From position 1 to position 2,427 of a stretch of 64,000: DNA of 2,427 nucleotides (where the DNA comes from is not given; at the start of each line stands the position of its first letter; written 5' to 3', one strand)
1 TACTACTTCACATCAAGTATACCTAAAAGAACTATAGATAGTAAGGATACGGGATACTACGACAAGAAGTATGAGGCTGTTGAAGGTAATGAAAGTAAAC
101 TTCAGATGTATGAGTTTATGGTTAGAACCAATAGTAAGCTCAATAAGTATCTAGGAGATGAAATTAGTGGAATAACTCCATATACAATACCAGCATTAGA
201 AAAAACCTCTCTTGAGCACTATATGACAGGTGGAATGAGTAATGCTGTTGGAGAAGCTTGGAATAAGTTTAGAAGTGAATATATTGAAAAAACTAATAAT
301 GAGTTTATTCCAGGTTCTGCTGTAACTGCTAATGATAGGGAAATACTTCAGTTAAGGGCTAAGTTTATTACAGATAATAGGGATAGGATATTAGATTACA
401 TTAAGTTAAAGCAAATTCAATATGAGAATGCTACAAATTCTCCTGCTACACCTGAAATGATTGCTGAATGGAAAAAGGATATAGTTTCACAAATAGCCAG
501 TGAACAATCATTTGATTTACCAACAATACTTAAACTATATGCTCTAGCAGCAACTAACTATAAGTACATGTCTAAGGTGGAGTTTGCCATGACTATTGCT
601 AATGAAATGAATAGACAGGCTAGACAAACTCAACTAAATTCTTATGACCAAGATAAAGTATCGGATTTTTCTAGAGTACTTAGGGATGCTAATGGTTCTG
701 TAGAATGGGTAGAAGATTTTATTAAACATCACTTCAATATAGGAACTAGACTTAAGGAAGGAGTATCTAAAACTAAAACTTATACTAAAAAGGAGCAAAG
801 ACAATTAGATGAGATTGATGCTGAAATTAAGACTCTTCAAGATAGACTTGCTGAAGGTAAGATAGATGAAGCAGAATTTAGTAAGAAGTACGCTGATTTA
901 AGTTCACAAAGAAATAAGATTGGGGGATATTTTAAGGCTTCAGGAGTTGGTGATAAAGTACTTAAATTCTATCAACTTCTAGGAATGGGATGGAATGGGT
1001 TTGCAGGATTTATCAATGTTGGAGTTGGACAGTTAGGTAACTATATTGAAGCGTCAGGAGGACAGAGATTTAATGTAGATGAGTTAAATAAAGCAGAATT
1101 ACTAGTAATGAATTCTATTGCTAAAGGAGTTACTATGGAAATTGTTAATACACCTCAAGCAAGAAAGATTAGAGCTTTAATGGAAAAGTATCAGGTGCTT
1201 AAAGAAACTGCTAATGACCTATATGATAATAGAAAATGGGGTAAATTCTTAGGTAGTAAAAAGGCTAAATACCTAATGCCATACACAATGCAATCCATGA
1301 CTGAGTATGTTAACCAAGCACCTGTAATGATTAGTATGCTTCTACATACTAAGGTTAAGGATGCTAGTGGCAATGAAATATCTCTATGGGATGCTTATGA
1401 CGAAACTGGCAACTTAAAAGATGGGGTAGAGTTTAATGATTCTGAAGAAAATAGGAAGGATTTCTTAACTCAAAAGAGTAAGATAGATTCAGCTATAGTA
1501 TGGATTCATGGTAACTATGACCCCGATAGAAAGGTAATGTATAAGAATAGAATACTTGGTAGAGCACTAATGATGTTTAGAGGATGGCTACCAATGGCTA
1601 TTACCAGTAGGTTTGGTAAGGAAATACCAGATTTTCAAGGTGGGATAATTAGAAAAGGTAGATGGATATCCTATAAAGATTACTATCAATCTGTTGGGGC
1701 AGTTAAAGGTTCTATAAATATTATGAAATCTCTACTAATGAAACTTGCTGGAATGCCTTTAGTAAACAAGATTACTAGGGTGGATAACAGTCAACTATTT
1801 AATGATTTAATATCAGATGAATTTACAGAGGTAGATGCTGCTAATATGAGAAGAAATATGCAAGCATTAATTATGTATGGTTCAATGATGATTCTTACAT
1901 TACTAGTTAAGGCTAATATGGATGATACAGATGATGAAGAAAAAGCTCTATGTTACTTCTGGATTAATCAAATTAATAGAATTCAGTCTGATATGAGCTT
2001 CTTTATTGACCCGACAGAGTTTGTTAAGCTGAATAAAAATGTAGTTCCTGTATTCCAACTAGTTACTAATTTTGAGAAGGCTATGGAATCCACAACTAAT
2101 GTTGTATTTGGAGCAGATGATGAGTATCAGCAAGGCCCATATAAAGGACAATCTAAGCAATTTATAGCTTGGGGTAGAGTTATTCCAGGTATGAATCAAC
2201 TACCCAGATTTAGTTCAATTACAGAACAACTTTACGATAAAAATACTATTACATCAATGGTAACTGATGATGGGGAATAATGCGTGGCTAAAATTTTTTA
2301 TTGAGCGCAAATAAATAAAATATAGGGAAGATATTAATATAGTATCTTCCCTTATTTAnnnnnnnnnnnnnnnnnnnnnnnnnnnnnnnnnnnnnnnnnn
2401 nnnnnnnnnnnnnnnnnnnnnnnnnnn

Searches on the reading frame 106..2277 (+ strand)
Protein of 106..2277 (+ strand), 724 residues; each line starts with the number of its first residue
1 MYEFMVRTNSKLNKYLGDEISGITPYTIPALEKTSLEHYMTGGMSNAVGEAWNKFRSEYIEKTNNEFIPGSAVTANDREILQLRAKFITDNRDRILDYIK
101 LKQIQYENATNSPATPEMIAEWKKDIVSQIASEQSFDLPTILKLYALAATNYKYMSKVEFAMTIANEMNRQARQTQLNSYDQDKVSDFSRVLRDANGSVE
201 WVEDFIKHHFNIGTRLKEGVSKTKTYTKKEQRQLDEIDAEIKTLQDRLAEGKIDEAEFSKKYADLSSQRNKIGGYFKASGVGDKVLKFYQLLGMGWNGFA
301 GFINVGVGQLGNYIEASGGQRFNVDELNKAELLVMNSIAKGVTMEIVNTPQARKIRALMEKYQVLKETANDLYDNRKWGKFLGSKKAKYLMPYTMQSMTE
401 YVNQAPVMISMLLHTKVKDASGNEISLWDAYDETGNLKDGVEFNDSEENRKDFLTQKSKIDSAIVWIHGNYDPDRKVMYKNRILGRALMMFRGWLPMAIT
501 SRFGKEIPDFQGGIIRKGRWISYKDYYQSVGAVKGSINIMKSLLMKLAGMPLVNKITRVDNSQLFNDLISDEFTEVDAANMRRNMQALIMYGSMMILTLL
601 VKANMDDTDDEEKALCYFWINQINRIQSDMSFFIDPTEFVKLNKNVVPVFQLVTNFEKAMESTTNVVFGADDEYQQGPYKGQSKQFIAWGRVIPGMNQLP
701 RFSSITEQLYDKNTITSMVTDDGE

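Call 29: search_protein_families(library=pfam, alignment_id=A3, max_evalue=0.001)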
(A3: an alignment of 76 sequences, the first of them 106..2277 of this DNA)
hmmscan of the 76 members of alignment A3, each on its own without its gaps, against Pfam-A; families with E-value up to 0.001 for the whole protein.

A. member 1, window:106-2277:+ (724 aa): 0 families

B. families by the number of members that match (of 76 scanned): 29 families (the first 25 are shown)
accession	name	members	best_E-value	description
PF07453.19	NUMOD1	3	8.4e-10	NUMOD1 domain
PF05732.17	RepL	2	6.8e-08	Firmicute plasmid replication protein (RepL)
PF23898.1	Crass_capsid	1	1.3e-101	Crassvirus major capsid protein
PF00476.26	DNA_pol_A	1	3.1e-53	DNA polymerase family A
PF00210.30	Ferritin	1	1.4e-24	Ferritin-like domain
PF01862.21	PvlArgDC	1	8.1e-24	Pyruvoyl-dependent arginine decarboxylase (PvlArgDC)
PF01612.26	DNA_pol_A_exo1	1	2.9e-22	3'-5' exonuclease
PF09524.15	Phg_2220_C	1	5.7e-22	Conserved phage C-terminus (Phg_2220_C)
PF11195.14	Tad2-like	1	1.4e-21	Thoeris anti-defense 2-like domain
PF01145.31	Band_7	1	2.6e-18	SPFH domain / Band 7 family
PF13479.12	AAA_24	1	5.2e-18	AAA domain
PF01832.25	Glucosaminidase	1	2.1e-16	Mannosyl-glycoprotein endo-beta-N-acetylglucosaminidase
PF04851.21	ResIII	1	3e-16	Type III restriction enzyme, res subunit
PF03819.22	MazG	1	1.7e-10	MazG nucleotide pyrophosphohydrolase domain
PF04055.27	Radical_SAM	1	5e-10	Radical SAM superfamily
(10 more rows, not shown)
